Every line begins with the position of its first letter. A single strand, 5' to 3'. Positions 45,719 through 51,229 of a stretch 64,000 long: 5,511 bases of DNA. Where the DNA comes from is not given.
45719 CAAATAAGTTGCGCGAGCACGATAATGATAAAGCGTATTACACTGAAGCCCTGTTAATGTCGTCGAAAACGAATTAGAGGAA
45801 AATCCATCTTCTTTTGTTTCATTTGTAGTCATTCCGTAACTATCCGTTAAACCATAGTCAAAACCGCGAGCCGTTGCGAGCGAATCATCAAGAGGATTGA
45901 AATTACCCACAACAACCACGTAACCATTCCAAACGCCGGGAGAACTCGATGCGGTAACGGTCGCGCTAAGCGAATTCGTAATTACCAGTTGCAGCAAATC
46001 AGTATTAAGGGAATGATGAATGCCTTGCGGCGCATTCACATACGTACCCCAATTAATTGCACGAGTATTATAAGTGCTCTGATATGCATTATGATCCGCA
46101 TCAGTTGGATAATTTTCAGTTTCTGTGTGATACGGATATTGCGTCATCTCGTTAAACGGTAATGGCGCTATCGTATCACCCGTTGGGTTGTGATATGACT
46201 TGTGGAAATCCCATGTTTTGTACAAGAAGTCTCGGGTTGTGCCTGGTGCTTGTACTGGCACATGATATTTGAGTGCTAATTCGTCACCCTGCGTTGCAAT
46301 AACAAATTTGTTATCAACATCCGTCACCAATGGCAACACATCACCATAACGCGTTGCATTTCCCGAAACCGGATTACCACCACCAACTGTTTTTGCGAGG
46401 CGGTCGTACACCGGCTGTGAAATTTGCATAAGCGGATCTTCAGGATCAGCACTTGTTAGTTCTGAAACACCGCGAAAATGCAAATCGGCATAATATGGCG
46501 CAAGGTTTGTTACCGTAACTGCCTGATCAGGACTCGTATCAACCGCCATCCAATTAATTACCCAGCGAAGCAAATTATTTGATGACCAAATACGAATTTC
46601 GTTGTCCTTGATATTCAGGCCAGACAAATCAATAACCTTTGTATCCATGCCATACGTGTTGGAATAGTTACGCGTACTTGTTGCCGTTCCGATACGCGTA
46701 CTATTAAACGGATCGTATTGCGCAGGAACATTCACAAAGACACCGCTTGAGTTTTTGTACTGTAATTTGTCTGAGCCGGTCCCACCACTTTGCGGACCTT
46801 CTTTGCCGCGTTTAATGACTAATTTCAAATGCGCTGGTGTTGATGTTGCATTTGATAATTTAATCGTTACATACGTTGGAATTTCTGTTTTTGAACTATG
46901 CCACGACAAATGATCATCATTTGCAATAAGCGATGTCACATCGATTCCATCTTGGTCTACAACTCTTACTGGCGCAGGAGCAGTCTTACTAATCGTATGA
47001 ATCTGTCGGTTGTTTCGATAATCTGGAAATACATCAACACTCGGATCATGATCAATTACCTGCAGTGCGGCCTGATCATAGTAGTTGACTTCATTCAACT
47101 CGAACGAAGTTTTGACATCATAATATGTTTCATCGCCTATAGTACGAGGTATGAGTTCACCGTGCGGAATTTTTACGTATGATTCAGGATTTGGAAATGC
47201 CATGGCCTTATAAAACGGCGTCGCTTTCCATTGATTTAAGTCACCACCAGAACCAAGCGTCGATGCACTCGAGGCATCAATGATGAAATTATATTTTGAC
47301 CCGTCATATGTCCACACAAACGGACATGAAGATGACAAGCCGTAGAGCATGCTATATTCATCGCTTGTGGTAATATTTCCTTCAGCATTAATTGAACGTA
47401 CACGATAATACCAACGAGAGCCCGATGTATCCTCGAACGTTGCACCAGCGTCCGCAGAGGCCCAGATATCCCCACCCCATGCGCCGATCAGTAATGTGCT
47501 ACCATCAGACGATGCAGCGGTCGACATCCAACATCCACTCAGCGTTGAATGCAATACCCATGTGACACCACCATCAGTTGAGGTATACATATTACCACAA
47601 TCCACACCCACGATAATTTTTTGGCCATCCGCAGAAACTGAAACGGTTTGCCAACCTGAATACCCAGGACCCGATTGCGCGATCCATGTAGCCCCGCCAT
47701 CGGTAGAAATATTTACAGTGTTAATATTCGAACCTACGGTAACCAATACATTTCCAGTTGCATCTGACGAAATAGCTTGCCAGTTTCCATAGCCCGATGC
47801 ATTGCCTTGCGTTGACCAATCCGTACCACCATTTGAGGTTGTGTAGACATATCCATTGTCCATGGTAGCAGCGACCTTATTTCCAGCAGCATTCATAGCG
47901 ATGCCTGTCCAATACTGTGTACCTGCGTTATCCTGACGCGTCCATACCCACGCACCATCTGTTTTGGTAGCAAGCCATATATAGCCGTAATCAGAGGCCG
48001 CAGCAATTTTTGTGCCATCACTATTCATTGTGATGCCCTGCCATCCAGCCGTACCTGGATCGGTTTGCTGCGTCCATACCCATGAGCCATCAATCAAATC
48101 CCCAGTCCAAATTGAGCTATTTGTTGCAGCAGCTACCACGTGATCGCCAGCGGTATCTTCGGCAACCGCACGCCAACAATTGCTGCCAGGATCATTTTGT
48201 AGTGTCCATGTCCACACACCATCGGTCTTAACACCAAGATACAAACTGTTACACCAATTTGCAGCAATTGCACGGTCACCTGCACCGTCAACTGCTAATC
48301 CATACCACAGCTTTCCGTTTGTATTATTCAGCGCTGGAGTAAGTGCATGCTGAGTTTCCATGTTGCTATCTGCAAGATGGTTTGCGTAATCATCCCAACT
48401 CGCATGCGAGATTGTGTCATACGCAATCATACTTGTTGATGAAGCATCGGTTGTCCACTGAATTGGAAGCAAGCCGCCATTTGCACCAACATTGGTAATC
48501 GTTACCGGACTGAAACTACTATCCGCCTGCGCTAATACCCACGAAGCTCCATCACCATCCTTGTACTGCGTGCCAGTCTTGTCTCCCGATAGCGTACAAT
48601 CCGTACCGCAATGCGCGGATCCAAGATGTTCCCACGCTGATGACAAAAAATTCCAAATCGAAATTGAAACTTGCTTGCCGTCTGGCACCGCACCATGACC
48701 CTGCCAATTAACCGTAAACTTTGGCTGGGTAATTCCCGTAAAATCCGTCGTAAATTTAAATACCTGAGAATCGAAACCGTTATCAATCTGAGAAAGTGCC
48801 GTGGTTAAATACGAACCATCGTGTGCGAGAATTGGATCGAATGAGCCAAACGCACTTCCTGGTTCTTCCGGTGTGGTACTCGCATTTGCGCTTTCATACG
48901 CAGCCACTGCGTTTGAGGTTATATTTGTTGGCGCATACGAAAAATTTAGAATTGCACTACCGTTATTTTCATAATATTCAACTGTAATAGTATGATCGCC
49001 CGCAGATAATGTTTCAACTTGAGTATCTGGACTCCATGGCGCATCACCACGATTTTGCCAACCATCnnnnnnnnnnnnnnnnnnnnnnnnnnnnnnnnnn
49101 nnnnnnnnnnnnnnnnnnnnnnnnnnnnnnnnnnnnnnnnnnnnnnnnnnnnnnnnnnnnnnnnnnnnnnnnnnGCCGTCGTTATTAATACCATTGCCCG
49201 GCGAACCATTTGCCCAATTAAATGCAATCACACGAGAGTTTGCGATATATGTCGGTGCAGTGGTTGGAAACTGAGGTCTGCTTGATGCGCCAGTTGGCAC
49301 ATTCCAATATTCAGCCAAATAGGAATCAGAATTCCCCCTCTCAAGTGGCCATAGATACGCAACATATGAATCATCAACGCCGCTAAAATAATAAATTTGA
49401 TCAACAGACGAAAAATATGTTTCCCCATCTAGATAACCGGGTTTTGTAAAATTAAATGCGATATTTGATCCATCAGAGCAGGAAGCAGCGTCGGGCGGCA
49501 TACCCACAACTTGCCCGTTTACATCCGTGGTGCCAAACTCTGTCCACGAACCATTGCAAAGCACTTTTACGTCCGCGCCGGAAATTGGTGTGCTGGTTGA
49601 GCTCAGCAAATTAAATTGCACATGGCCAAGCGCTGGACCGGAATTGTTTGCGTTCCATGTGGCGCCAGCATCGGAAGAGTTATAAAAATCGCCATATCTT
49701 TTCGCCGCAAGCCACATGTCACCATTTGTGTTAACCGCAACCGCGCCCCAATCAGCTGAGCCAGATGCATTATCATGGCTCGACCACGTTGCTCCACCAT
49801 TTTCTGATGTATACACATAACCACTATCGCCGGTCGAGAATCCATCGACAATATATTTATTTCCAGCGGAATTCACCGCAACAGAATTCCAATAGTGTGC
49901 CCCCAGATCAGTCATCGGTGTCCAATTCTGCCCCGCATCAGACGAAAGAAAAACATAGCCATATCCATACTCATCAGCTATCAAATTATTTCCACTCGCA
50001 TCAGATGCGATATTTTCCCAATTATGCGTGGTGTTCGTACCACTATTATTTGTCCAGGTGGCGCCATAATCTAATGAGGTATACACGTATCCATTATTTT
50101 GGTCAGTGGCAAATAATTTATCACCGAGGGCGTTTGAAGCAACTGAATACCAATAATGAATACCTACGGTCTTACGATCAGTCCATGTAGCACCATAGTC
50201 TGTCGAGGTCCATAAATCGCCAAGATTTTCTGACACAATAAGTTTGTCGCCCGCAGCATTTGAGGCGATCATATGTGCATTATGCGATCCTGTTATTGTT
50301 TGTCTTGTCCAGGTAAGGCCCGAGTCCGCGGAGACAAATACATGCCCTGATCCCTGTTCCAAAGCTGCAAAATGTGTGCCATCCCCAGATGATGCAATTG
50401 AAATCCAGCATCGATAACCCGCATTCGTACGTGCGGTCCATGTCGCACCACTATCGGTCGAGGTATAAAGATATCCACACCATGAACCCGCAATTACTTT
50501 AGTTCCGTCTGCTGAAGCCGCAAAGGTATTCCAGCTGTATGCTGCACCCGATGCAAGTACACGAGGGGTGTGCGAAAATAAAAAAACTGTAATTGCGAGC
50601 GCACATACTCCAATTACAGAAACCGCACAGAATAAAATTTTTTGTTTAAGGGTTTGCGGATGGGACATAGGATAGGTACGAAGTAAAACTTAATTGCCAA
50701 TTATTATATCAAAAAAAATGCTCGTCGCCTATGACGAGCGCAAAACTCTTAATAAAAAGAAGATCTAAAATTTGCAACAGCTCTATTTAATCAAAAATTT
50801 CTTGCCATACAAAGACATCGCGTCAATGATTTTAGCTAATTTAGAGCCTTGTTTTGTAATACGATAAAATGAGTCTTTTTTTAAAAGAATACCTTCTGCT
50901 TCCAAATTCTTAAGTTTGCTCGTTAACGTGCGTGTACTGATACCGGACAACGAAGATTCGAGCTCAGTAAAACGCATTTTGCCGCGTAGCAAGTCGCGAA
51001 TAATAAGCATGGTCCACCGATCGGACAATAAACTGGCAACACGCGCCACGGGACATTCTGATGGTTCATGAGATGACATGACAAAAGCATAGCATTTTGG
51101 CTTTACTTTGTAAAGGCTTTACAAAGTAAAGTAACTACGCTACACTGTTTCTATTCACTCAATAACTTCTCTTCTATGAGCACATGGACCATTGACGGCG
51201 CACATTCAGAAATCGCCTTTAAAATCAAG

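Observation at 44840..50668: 1942-aa surface protein combining Asp-box beta-propellers, a PA14-like domain and a C-terminal peptidoglycan-binding domain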

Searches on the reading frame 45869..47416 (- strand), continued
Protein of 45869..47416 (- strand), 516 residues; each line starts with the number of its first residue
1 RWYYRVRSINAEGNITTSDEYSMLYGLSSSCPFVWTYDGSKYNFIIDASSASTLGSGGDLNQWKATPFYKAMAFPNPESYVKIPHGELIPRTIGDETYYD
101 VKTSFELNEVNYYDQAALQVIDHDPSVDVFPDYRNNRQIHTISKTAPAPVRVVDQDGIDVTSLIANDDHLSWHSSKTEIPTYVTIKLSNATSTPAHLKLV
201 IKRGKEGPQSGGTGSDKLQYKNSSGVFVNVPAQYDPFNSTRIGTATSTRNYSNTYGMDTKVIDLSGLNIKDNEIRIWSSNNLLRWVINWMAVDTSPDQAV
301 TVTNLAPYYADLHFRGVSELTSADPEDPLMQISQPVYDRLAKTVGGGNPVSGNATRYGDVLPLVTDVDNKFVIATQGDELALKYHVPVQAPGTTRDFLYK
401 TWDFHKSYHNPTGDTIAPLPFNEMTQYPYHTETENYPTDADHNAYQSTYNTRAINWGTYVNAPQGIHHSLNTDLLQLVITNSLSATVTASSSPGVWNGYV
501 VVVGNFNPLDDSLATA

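Call 78: search_protein_families(library=pfam, proteins=[P0129, P0132, P0133, P0125], max_evalue=0.001)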
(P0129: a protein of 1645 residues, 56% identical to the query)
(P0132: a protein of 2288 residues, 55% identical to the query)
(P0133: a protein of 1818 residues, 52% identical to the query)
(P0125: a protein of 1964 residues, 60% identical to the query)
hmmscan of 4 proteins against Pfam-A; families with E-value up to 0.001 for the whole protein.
P0129 (1645 aa): 4 families
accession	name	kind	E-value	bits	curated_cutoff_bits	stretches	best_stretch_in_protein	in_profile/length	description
PF01471.23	PG_binding_1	-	6.7e-13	49.1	23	1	1583-1634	3-54/57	Putative peptidoglycan binding domain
PF23197.1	IG_AIR9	-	3.5e-07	30.4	27.5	1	373-450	3-82/87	AIR9 A9 domain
PF07419.17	PilM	-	1.2e-06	28.9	25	0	108-151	75-123/136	PilM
PF01344.31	Kelch_1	-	5.3e-05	23.1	20.1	0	204-221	21-38/46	Kelch motif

P0132 (2288 aa): 2 families
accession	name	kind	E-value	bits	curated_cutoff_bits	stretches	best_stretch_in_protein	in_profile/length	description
PF01471.23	PG_binding_1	-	4.8e-11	43.1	23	1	2220-2279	5-56/57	Putative peptidoglycan binding domain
PF05342.19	Peptidase_M26_N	-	5e-10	39.5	27.7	1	641-742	148-247/250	M26 IgA1-specific Metallo-endopeptidase N-terminal region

P0133 (1818 aa): 5 families
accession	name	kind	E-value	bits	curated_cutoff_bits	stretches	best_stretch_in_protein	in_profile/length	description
PF13385.13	Laminin_G_3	-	3.3e-17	63.5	27.6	1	204-351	10-150/151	Concanavalin A-like lectin/glucanases superfamily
PF07691.17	PA14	-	6.6e-15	55.6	24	1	399-510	19-133/147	PA14 domain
PF10102.14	DUF2341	-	3.4e-09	37.5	23.4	1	80-144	1-61/84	Domain of unknown function (DUF2341)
PF01471.23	PG_binding_1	-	6.4e-09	36.3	23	1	1752-1801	3-44/57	Putative peptidoglycan binding domain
PF16656.11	Pur_ac_phosph_N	-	1.2e-06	29.4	30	1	1041-1110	15-90/93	Purple acid Phosphatase, N-terminal domain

P0125 (1964 aa): 2 families
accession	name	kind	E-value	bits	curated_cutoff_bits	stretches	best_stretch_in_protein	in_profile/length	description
PF01471.23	PG_binding_1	-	3.7e-11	43.5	23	1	1898-1957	4-55/57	Putative peptidoglycan binding domain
PF07691.17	PA14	-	1.5e-08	35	24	1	716-781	60-133/147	PA14 domain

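Call 81: list_cluster_members(proteins=[P0215, P0226, P0162, P0186, P0198, P0131, P0134, P0142, P0152, P0123])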
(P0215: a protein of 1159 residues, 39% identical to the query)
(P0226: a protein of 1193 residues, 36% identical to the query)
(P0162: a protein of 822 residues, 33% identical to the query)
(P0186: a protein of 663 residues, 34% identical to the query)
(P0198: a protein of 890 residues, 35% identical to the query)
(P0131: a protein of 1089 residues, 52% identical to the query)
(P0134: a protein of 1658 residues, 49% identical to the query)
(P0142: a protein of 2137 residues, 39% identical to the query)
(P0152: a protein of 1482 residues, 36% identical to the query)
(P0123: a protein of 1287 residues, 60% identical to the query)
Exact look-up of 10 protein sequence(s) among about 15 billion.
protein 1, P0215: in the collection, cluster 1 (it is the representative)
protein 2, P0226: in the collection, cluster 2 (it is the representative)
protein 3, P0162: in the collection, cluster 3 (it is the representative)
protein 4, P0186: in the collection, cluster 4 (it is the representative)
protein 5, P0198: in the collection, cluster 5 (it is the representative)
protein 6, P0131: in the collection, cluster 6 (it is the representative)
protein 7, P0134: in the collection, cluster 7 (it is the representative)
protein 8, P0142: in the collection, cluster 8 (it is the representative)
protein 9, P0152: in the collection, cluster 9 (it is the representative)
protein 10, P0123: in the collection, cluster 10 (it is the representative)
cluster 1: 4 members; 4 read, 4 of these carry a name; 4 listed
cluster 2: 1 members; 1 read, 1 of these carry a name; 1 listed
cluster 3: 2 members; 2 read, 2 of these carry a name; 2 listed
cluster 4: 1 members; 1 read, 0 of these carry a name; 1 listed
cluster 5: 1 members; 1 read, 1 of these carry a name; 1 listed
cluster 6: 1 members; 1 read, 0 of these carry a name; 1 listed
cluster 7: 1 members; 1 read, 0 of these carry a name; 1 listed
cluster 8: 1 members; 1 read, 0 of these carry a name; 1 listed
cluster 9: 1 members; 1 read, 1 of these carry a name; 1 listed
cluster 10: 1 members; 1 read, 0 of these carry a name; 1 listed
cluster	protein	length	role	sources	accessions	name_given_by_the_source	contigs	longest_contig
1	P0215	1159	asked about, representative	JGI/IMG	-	cytochrome c-type biogenesis protein CcmH/NrfG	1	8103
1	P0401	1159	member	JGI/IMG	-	cytochrome c-type biogenesis protein CcmH/NrfG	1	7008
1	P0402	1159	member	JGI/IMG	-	tetratricopeptide (TPR) repeat protein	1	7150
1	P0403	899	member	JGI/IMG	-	hypothetical protein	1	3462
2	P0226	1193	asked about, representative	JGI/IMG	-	tetratricopeptide (TPR) repeat protein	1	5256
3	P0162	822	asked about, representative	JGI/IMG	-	hypothetical protein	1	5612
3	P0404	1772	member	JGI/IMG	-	hypothetical protein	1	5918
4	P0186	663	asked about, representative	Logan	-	-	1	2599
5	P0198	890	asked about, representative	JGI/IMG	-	parallel beta-helix repeat protein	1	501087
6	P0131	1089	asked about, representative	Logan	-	-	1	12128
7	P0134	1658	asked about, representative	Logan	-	-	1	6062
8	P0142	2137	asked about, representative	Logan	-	-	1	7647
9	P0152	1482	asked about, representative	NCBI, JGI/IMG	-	parallel beta-helix repeat protein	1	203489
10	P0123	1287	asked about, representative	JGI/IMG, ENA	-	-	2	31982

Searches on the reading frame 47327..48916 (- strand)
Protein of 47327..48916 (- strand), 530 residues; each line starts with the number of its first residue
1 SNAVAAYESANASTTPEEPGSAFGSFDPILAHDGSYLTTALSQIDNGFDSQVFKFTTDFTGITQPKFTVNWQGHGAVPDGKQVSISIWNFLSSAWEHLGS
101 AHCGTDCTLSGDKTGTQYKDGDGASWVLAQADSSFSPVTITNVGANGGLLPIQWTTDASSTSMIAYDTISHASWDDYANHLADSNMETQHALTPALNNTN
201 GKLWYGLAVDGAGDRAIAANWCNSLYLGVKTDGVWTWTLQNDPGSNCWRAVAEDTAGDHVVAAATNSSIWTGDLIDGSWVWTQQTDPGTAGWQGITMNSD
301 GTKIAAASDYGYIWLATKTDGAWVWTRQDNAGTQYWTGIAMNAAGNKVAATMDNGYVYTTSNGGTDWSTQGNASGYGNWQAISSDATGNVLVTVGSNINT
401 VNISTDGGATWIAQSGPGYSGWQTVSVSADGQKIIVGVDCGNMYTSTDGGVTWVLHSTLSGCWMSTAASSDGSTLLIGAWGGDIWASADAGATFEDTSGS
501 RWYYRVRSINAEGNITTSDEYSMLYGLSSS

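Call 62: predict_structure(alignment_id=A4)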
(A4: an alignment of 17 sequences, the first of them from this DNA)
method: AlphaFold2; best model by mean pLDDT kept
length: 530 residues; sequences in the alignment: 17
mean_pLDDT: 87.3   pTM: 0.63
mean pLDDT of the five models: 87.3, 86.2, 84.5, 82.9, 82.8
residues with pLDDT >= 90: 306; 70-90: 168; 50-70: 41; < 50: 15
segments of 3 or more residues with pLDDT < 50: 26-34, 527-530
pLDDT, mean of each block of 10 residues (from residue 1): 76 83 54 58 74 85 89 73 91 94 86 93 90 77 67 90 87 84 90 71 90 95 90 84 88 97 96 87 94 97 97 96 95 96 98 95 91 92 98 92 96 83 96 96 95 90 96 96 91 82 87 82 58
secondary structure, 60 per line:
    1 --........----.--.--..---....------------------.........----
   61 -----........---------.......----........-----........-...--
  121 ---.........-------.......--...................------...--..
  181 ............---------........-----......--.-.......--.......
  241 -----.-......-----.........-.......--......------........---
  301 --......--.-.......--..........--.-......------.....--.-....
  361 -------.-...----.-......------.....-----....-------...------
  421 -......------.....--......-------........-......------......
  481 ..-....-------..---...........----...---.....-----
elements in order: E3-10 H26-29 E48-56 E66-73 E83-89 E94-101 E107-114 E124-132 E140-146 E149-167 E179-192 E202-209 E215-220 E225-231 E234-240 E248-253 E259-267 E269-275 E278-283 E290-297 E303-308 E313-319 E322-328 E336-341 E348-352 E357-360 E379-384 E391-395 E401-404 E412-414 E422-427 E434-438 E441-446 E454-461 E463-468 E475-482 E484-487 E500-510 E515-517 E521-525
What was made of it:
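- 48506..48913 (-): Unnamed beta-sandwich 'unkA', aa 586-721, with the invariant HCxxDC motif; first part of the conserved cassette. Modelled as a 7-8-strand sandwich (call 62).
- On FN3 (purple-acid-phosphatase N-terminal type) with a nested domain: Strands are confidently modelled (call 62).
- A confident model agrees (call 62).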

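Call 64: fold_search(model_id=the predicted structure, library=pdb)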
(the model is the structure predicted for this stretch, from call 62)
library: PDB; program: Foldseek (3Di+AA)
matches with E <= 10: 1900; with E <= 0.001: 1693
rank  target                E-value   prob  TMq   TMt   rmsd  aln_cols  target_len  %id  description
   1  7bie_A                5.8e-12  1.00  0.44  0.77   9.3       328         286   18  Crystal structure of nvWrap-T, a 7-bladed symmetric propeller (released 2021-09-22)
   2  6p2l_A                8.1e-12  1.00  0.27  0.21  24.5       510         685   14  Crystal structure of Niastella koreensis GH74 (NkGH74) enzyme (released 2019-07-31)
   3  9k3p_B                4.9e-11  1.00  0.44  0.68   3.4       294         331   12  Cryo-EM structure of the unliganded human melanocortin receptor 1 (MC1R)-Gs complex (released 2025-08-06)
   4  8wc4_B                5.4e-11  1.00  0.44  0.67   3.6       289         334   13  Cryo-EM structure of the ZH8651-bound mTAAR1-Gs complex (released 2023-12-27)
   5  5fkq_B                5.4e-11  1.00  0.29  0.22  23.7       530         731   12  Unraveling the first step of xyloglucan degradation by the soil saprophyte Cellvibrio japonicus through the functional (released 2015-11-04)
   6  5fkt_A                5.4e-11  1.00  0.27  0.20  24.3       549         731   12  Unraveling the first step of xyloglucan degradation by the soil saprophyte Cellvibrio japonicus through the functional (released 2015-11-04)
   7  7jv5_B                6.3e-11  1.00  0.43  0.65   3.6       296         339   14  Cryo-EM structure of SKF-81297-bound dopamine receptor 1 in complex with Gs protein (released 2021-02-24)
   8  9fqr_Hy               7.3e-11  1.00  0.44  0.33   7.3       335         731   12  96-nm repeat of axonemal doublet microtubules from bovine sperm (released 2025-03-26)
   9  5yzv_A                7.6e-11  1.00  0.44  0.76   4.1       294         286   18  Biophysical and structural characterization of the thermostable WD40 domain of a prokaryotic protein, Thermomonospora  (released 2018-10-03)
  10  5wyj_BA               7.6e-11  1.00  0.37  0.26  17.6       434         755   11  Cryo-EM structure of the 90S small subunit pre-ribosome (Dhr1-depleted, Enp1-TAP, state 1) (released 2017-03-29)
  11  7mq8_LO               7.6e-11  1.00  0.26  0.17  30.2       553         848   13  Cryo-EM structure of the human SSU processome, state pre-A1 (released 2021-09-22)
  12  7rmg_B                8.0e-11  1.00  0.43  0.68   3.7       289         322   13  Substance P bound to active human neurokinin 1 receptor in complex with miniGs/q70 (released 2021-11-03)
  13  7mq8_LS               8.0e-11  1.00  0.42  0.49   4.4       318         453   12  Cryo-EM structure of the human SSU processome, state pre-A1 (released 2021-09-22)
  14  2ymu_A                8.4e-11  1.00  0.47  0.43   6.7       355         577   17  Structure of a highly repetitive propeller structure (released 2012-10-17)
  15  8gej_B                8.8e-11  1.00  0.43  0.68   7.7       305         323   11  CryoEM structure of beta-2-adrenergic receptor in complex with nucleotide-free Gs heterotrimer (#20 of 20) (released 2024-03-06)
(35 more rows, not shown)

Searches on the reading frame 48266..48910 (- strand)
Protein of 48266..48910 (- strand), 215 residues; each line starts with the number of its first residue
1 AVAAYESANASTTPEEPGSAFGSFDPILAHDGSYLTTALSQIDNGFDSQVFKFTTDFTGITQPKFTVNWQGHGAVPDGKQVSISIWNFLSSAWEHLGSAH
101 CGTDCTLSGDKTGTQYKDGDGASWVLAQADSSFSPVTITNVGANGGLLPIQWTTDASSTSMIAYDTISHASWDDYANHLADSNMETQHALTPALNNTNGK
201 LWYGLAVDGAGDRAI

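Call 28: search_protein_families(library=pfam, proteins=[window:48266-48910:-], max_evalue=10)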
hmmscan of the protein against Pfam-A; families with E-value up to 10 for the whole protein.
window:48266-48910:- (215 aa): 1 family
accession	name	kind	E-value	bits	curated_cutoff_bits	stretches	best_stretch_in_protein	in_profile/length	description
PF24205.1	Antiholin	-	0.02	15.1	27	1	79-117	49-84/96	T4-like virus antiholin family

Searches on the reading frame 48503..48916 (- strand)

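Call 53: search_protein_families(library=pfam, proteins=[window:48503-48916:-], max_evalue=10)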
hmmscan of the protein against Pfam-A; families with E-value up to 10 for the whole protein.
window:48503-48916:- (138 aa): 1 family
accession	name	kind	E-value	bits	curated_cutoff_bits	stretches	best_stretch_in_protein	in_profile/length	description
PF24205.1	Antiholin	-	0.011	15.9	27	1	81-119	49-84/96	T4-like virus antiholin family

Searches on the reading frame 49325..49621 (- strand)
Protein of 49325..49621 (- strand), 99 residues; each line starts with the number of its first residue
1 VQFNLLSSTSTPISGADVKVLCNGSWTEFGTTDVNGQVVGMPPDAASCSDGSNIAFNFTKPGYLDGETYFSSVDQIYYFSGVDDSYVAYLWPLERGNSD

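Call 53: search_protein_families(library=pfam, proteins=[window:49325-49621:-], max_evalue=10)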
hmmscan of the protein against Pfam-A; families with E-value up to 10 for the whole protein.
window:49325-49621:- (99 aa): 0 families
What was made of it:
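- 49328..49618 (-): Small beta domain, aa 351-447, Ig-like by position, with conserved Cys pair C371/C397. No Pfam hit (call 53).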

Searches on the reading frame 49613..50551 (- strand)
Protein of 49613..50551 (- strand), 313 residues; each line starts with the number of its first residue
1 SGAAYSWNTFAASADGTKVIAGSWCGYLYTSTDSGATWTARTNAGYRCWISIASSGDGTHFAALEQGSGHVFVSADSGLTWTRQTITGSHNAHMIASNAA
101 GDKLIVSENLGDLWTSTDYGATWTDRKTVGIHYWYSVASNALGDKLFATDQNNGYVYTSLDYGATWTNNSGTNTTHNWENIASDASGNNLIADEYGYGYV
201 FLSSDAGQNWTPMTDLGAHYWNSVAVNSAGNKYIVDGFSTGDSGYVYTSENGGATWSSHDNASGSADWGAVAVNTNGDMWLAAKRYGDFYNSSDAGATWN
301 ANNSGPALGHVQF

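Call 59: search_solved_structures(query=window:49613-50551:-, max_evalue=10)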
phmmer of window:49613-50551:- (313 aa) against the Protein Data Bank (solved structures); distinct sequences matched with E-value up to 10: 6.
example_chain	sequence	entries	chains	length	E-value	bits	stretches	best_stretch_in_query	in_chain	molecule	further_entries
5znn_A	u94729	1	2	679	0.00016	24.5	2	112-215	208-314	Sortilin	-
5nmr_A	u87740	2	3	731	0.00018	24.4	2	112-215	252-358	Sortilin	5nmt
5nni_A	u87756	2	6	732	0.00018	24.4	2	112-215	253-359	Sortilin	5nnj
6p2l_A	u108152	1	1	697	0.0002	24.2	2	17-223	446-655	Glycosyl hydrolase BNR repeat-containing protein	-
1rwi_B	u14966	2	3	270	0.042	16.6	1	138-236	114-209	Serine/threonine-protein kinase pknD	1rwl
5d0g_A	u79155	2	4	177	1.6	11.4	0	28-78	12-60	Cyclase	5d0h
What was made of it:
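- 49619..50551 (-): Propeller 1, aa 40-350: seven-bladed BNR/Asp-box beta-propeller. Nearest PDB sequences are sortilin and GH74 6p2l (call 59).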

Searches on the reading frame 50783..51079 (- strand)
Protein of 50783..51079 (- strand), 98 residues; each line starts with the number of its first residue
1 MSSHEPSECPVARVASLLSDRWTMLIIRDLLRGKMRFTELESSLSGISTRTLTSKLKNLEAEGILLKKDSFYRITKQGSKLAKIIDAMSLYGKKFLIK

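Call 14: search_protein_families(library=pfam, proteins=[window:50783-51079:-], max_evalue=0.01)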
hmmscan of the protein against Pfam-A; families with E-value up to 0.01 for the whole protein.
window:50783-51079:- (98 aa): 3 families
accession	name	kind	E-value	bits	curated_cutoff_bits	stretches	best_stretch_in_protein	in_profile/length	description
PF01638.23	HxlR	-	2.4e-18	66.2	20.8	1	17-96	1-87/91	HxlR-like helix-turn-helix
PF25213.1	HVO_A0261_N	-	0.0011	19.3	35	1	26-86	16-75/86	HVO_A0261 N-terminal domain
PF14947.12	HTH_45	-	0.0023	18.3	25.5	1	46-88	30-72/77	Winged helix-turn-helix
